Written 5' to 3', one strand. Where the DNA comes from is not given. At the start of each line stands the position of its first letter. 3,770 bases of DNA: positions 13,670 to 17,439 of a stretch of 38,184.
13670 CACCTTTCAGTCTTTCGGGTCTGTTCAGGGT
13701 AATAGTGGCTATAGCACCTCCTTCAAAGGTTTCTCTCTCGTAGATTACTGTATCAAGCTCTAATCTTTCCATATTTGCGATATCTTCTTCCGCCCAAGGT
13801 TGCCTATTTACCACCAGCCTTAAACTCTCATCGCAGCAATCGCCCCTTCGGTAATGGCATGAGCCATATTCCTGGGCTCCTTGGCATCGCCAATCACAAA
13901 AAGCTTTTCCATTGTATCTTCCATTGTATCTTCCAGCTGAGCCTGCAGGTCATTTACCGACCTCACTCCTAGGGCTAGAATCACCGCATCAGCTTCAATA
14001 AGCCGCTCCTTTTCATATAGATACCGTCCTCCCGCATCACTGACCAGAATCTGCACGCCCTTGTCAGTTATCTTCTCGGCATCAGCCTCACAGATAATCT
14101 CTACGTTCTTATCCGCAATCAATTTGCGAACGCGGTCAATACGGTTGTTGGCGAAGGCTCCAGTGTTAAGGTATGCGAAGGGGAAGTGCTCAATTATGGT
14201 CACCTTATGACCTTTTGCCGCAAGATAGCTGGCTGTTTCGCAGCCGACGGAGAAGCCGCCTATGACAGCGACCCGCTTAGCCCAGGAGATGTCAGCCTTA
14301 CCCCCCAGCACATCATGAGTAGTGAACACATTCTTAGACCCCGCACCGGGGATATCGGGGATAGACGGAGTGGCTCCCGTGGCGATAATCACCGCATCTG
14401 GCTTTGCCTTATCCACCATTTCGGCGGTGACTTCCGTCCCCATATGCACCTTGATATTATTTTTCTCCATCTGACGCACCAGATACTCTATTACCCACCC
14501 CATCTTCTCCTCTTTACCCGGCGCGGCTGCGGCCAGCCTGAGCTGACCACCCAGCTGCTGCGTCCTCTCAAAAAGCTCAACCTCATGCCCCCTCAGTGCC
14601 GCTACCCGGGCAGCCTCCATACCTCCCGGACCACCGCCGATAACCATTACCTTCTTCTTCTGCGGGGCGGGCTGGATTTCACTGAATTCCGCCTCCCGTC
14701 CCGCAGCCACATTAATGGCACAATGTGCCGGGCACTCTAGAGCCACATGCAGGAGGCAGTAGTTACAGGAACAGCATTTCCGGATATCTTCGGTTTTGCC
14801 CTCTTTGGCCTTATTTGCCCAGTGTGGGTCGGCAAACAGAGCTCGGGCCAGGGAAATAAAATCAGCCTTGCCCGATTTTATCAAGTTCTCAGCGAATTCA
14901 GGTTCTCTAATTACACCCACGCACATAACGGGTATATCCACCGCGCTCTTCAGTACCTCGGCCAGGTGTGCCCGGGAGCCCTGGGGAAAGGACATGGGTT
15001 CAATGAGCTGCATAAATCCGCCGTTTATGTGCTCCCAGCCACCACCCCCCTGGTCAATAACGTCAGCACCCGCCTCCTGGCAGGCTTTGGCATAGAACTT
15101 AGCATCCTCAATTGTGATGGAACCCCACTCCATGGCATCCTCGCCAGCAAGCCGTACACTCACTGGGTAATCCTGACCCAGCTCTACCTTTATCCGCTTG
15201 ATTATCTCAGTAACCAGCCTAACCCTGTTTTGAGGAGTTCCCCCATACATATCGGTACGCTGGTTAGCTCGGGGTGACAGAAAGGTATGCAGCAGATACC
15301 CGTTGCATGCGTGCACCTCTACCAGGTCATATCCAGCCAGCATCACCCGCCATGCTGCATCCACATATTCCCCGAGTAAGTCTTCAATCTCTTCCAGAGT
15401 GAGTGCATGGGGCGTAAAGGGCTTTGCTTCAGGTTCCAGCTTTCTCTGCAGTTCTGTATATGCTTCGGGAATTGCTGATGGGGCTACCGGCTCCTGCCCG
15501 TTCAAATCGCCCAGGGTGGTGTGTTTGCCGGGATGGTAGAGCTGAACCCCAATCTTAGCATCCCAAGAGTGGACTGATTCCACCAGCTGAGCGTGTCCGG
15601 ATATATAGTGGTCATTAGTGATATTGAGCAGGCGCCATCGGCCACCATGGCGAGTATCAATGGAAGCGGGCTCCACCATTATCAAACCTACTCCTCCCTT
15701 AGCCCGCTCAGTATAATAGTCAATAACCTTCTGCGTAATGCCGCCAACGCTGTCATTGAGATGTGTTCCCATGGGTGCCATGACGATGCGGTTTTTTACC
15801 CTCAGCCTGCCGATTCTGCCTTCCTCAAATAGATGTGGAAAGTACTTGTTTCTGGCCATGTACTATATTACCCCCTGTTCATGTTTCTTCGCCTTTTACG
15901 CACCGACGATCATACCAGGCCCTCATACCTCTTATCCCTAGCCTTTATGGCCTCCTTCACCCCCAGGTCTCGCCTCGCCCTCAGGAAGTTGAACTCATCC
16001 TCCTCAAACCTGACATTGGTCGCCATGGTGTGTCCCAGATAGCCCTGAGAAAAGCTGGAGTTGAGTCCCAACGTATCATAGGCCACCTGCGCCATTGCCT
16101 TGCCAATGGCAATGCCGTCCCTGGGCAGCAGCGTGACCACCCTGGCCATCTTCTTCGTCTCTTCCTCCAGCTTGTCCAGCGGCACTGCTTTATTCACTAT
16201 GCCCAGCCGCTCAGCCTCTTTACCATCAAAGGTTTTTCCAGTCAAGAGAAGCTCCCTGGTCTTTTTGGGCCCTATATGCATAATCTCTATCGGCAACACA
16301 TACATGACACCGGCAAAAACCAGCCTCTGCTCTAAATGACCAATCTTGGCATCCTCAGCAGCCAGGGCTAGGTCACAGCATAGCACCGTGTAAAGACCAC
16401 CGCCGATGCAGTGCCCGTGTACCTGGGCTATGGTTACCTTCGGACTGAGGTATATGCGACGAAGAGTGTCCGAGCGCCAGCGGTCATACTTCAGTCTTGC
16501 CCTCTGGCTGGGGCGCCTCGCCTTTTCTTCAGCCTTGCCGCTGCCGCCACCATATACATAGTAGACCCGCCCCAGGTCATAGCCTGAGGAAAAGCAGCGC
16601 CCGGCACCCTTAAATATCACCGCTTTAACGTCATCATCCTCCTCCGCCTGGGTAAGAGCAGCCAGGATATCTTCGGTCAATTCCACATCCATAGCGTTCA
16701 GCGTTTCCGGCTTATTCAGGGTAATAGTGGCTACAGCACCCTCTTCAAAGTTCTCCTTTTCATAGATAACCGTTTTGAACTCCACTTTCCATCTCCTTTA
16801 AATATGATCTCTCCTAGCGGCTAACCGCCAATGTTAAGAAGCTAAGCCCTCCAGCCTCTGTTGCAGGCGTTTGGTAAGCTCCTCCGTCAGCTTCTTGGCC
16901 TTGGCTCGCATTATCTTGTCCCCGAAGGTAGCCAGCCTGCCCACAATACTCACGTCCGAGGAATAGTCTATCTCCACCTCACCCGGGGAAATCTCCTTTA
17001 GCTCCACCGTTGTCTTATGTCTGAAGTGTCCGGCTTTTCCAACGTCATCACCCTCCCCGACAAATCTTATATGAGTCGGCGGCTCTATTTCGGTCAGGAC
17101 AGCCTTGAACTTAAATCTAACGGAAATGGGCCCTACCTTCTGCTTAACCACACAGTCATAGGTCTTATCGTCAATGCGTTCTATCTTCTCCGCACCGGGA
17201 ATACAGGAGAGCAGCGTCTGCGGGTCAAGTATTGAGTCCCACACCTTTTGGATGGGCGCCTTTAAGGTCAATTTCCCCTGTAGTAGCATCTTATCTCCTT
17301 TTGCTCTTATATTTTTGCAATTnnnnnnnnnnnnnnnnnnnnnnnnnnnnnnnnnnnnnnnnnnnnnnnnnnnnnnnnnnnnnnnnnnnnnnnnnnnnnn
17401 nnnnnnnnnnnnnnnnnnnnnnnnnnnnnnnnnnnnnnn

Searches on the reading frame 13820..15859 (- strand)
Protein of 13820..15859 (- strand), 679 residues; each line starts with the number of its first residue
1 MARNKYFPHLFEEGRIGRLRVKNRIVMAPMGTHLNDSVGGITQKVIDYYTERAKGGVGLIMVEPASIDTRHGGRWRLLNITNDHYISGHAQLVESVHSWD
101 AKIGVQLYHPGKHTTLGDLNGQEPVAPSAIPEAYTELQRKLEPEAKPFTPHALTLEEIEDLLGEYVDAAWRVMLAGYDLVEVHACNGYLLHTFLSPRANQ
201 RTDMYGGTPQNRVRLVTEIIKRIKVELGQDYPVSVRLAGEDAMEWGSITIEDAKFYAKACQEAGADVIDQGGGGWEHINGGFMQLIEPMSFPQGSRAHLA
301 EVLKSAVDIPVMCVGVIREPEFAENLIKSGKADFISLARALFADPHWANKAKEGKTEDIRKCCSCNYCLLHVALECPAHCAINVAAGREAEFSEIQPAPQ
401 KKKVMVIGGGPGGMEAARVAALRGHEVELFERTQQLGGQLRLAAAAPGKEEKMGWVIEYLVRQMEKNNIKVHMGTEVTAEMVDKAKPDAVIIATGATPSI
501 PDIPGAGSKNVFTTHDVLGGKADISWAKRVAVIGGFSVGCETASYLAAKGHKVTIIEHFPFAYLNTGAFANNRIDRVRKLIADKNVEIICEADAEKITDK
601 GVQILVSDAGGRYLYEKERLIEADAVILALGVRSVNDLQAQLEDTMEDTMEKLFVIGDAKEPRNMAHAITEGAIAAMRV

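Call 5: search_protein_families(library=pfam, proteins=[window:13820-15859:-], max_evalue=0.01)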
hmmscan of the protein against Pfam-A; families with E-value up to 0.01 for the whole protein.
window:13820-15859:- (679 aa): 17 families
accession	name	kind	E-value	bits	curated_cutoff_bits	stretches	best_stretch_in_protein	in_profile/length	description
PF00724.26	Oxidored_FMN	-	5.5e-69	233.5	27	1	10-356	2-340/342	NADH:flavin oxidoreductase / NADH oxidase family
PF07992.20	Pyr_redox_2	-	7.6e-34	117.9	26.1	1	402-672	1-291/291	Pyridine nucleotide-disulphide oxidoreductase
PF00070.33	Pyr_redox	-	6.1e-15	56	22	2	529-602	1-71/82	Pyridine nucleotide-disulphide oxidoreductase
PF13738.12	Pyr_redox_3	-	1.3e-14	54.7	30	2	483-637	121-272/305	Pyridine nucleotide-disulphide oxidoreductase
PF01266.30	DAO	-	1.4e-09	38.4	27.9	1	529-562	1-35/353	FAD dependent oxidoreductase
PF03486.20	HI0933_like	-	1.4e-09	38.2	50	1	403-443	2-42/244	HI0933-like protein Rossmann domain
PF13450.12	NAD_binding_8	-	1.8e-09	38.2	21.9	1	406-447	1-41/68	NAD(P)-binding Rossmann-like domain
PF12831.13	FAD_oxidored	-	9e-09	35.5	27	1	404-447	2-45/416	FAD dependent oxidoreductase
PF13434.12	Lys_Orn_oxgnase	-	1.1e-05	25.2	21.3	1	468-555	131-216/339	L-lysine 6-monooxygenase/L-ornithine 5-monooxygenase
PF01134.28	GIDA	-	2.3e-05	24.1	22.1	1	403-435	1-34/391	Glucose inhibited division protein A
PF01262.27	AlaDh_PNT_C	-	0.00011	22.1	23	1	400-440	27-67/214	Alanine dehydrogenase/PNT, C-terminal domain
PF00890.30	FAD_binding_2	-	0.00023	20.9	20.4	1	404-444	2-42/414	FAD binding domain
PF01494.25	FAD_binding_3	-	0.00028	20.7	22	0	403-435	3-35/349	FAD binding domain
PF01946.23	Thi4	-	0.00044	20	26.2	0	402-440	18-57/235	Thi4 family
PF02737.24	3HCDH_N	-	0.00075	19.9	22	0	403-435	1-33/180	3-hydroxyacyl-CoA dehydrogenase, NAD binding domain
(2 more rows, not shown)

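Call 6: search_protein_families(library=ncbifam, proteins=[window:13820-15859:-], max_evalue=0.01)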
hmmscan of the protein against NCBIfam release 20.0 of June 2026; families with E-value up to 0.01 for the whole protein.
window:13820-15859:- (679 aa): 112 families (the best 25 are shown)
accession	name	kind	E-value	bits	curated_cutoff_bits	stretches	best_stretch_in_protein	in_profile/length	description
NF041087.1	bile_acid_BaiCD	equivalog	3.8e-143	477.9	825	1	7-678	1-641/642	bile acid Fe-S flavoenzyme BaiCD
TIGR03997.1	mycofact_OYE_2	equivalog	1.1e-139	466.8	793.15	1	9-676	1-642/645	mycofactocin system FadH/OYE family oxidoreductase 2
NF045599.1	bili_reduct_long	exception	1.3e-130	436.6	750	1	11-678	2-640/641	bilirubin reductase, long form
TIGR03996.1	mycofact_OYE_1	hypoth_equivalog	7.9e-64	216.3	627.9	1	18-675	10-632/633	mycofactocin system FadH/OYE family oxidoreductase 1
NF010047.0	PRK13523.1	equivalog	1e-61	208.8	431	1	9-361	4-330/339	NADPH dehydrogenase NamA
NF045592.1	bili_reduct_N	equivalog_domain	2.6e-58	197.9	425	1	12-382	4-362/363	bilirubin reductase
NF006101.0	PRK08255.1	equivalog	3.5e-52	177.5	1078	1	5-351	394-730/768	bifunctional salicylyl-CoA 5-hydroxylase/oxidoreductase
NF007899.0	PRK10605.1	subfamily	1.4e-38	133.1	403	1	9-236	5-234/365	N-ethylmaleimide reductase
NF009410.0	PRK12771.1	subfamily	4.2e-22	78.5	516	1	371-678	109-440/566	NAD(P)-binding protein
TIGR01350.1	lipoamide_DH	equivalog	2.3e-20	72.7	408.8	2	466-677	116-327/461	dihydrolipoyl dehydrogenase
TIGR02053.1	MerA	equivalog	8.2e-19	67.9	454.45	2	476-639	118-274/465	mercury(II) reductase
NF004943.0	PRK06292.2-1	equivalog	1.7e-18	66.6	432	1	462-635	111-271/456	dihydrolipoyl dehydrogenase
NF009454.0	PRK12814.1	equivalog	3.4e-16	58.7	916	2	385-517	173-310/657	putative NADPH-dependent glutamate synthase small subunit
TIGR01316.1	gltA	equivalog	9.4e-16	57.6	471.75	2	394-518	126-251/449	NADPH-dependent glutamate synthase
NF041853.1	hythiocyan_redase_MerA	equivalog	1.3e-15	57.2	650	1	466-644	102-264/440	hypothiocyanous acid reductase MerA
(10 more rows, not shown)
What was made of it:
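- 13820..15859 (-): OYE + FAD/NAD(P) reductase, 679 aa, of the 2,4-dienoyl-CoA reductase / BaiCD type. calls 5, 6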

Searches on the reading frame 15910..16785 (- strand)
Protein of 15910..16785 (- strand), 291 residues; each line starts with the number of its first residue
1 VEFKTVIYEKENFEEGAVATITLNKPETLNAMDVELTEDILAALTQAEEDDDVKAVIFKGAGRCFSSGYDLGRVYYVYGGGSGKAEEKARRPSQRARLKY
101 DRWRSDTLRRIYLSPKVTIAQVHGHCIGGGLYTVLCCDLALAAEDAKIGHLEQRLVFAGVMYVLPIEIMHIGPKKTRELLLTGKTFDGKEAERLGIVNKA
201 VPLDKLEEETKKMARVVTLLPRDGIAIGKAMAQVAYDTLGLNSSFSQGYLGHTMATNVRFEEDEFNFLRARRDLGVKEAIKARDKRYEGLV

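Call 5: search_protein_families(library=pfam, proteins=[window:15910-16785:-], max_evalue=0.01)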
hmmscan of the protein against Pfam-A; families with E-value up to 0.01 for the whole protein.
window:15910-16785:- (291 aa): 2 families
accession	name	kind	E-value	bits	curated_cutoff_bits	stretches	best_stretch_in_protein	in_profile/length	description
PF00378.25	ECH_1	-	1.2e-41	143.1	27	1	15-226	3-199/251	Enoyl-CoA hydratase/isomerase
PF16113.10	ECH_2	-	3.6e-20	73.2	27.2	1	19-216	2-187/335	Enoyl-CoA hydratase/isomerase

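Call 6: search_protein_families(library=ncbifam, proteins=[window:15910-16785:-], max_evalue=0.01)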
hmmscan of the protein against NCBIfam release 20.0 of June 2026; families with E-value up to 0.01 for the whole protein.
window:15910-16785:- (291 aa): 72 families (the best 25 are shown)
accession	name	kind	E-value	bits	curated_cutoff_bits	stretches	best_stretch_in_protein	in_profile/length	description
NF006128.0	PRK08272.1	subfamily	3.1e-49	167.9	257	1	2-286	11-297/308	crotonase/enoyl-CoA hydratase family protein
NF006140.0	PRK08290.1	subfamily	6.2e-49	166.7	280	1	2-265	6-272/292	enoyl-CoA hydratase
NF009125.0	PRK12478.1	equivalog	1.9e-44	151.9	347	1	1-287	4-280/304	crotonase/enoyl-CoA hydratase family protein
NF006588.0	PRK09120.1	equivalog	4e-38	131.2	276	1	15-227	15-214/276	p-hydroxycinnamoyl CoA hydratase/lyase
NF004781.0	PRK06127.1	subfamily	1.9e-35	122.9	291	1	14-217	17-208/269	enoyl-CoA hydratase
NF004857.0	PRK06210.1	equivalog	9.5e-34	117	341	1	4-218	8-214/275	enoyl-CoA hydratase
NF051848.1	EnCoAHydtEchA19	equivalog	2.2e-32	112.7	400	1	15-218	7-198/258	enoyl-CoA hydratase EchA19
NF006008.0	PRK08139.1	equivalog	1.9e-31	109.6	313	1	14-261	17-246/266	enoyl-CoA hydratase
NF004794.0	PRK06142.1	equivalog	2.2e-31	109.5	308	1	15-216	13-211/273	crotonase/enoyl-CoA hydratase family protein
NF006109.0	PRK08260.1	subfamily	1.7e-30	106.3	320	1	1-218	1-216/296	enoyl-CoA hydratase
NF004840.0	PRK06190.1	equivalog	3.3e-30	105.6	253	1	14-236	10-217/260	enoyl-CoA hydratase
NF042430.2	EnCoAhydt_DpgD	equivalog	1.1e-29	103.6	400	1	15-249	4-228/258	enoyl-CoA-hydratase DpgD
NF004475.0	PRK05809.1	subfamily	1.2e-29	103.6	394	1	1-219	1-201/260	short-chain-enoyl-CoA hydratase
NF004517.0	PRK05862.1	equivalog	1.5e-29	103.3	396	2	115-238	94-217/257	enoyl-CoA hydratase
NF004634.0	PRK05980.1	equivalog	5.2e-29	101.4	375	1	16-249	11-229/263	crotonase/enoyl-CoA hydratase family protein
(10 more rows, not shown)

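Call 75: search_solved_structures(query=window:15910-16785:-, max_evalue=1e-15, show_alignments=1)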
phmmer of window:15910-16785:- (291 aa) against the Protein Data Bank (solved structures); distinct sequences matched with E-value up to 1e-15: 75 (the best 60 are shown).
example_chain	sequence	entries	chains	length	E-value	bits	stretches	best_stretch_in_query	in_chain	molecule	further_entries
3ome_A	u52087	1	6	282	4.7e-33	117.7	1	17-244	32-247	Enoyl-CoA hydratase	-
4k29_A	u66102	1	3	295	8.7e-33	116.9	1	3-287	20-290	Enoyl-CoA hydratase/isomerase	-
3t3w_A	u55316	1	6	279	2e-31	112.4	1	16-244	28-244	Enoyl-CoA hydratase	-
5zai_A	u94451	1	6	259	2.2e-31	112.2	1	1-233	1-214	3-hydroxypropionyl-coenzyme A dehydratase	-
1uiy_A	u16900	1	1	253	7e-30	107.3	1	13-250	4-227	Enoyl-CoA Hydratase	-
6l3o_A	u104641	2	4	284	5.2e-29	104.5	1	15-225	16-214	Hydroxycinnamoyl-CoA hydratase-lyase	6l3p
2vss_E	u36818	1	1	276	7e-27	97.5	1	13-222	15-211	P-HYDROXYCINNAMOYL COA HYDRATASE/LYASE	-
2vsu_E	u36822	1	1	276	7e-27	97.5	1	13-222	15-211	P-HYDROXYCINNAMOYL COA HYDRATASE/LYASE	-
2j5i_A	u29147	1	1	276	9.5e-27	97.1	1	13-222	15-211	P-HYDROXYCINNAMOYL COA HYDRATASE/LYASE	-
2vsu_C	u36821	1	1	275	9.6e-27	97.1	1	13-222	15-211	P-HYDROXYCINNAMOYL COA HYDRATASE/LYASE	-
2vss_F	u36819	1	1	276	9.6e-27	97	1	13-222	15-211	P-HYDROXYCINNAMOYL COA HYDRATASE/LYASE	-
2j5i_B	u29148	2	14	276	9.6e-27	97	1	13-222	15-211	P-HYDROXYCINNAMOYL COA HYDRATASE/LYASE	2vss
2vsu_F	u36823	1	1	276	9.6e-27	97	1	13-222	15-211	P-HYDROXYCINNAMOYL COA HYDRATASE/LYASE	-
2vsu_A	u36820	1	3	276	9.6e-27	97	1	13-222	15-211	P-HYDROXYCINNAMOYL COA HYDRATASE/LYASE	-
2j5i_I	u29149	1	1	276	9.6e-27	97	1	13-222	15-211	P-HYDROXYCINNAMOYL COA HYDRATASE/LYASE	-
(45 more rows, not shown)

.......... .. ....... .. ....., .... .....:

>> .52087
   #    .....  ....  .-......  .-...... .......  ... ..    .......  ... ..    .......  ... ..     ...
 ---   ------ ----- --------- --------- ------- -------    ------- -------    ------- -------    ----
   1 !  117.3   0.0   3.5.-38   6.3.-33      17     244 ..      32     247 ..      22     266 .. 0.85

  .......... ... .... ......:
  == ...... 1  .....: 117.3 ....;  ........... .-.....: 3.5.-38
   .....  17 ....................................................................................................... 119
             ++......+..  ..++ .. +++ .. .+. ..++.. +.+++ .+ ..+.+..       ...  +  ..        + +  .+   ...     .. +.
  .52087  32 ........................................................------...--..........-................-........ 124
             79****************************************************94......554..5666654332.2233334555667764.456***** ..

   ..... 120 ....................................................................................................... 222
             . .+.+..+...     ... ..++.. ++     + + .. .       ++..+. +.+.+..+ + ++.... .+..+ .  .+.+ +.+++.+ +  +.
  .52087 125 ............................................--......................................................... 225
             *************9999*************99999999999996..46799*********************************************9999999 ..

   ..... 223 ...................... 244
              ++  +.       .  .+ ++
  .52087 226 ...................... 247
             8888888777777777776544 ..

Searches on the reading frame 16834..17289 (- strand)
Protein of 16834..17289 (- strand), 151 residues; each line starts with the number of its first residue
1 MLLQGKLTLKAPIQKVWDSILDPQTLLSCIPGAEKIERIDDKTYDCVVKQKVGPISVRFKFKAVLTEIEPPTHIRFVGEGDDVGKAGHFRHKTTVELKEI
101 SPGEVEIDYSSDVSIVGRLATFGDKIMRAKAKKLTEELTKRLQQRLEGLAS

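Call 5: search_protein_families(library=pfam, proteins=[window:16834-17289:-], max_evalue=0.01)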
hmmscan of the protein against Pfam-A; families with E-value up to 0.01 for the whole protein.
window:16834-17289:- (151 aa): 4 families
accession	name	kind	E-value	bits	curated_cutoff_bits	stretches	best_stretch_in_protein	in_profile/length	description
PF06240.19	COXG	-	2.6e-22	79.5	22.2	1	5-146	1-139/140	Carbon monoxide dehydrogenase subunit G (CoxG)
PF10604.15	Polyketide_cyc2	-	1.3e-09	38.9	27.4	1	8-147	9-142/142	Polyketide cyclase / dehydrase and lipid transport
PF08327.17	AHSA1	-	0.0014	19.3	22.1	1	10-111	1-96/125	Activator of Hsp90 ATPase homolog 1-like protein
PF03364.25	Polyketide_cyc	-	0.0047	17.6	23.4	1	10-79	2-85/126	Polyketide cyclase / dehydrase and lipid transport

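Call 6: search_protein_families(library=ncbifam, proteins=[window:16834-17289:-], max_evalue=0.01)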
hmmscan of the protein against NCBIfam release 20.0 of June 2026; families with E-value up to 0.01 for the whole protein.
window:16834-17289:- (151 aa): 0 families
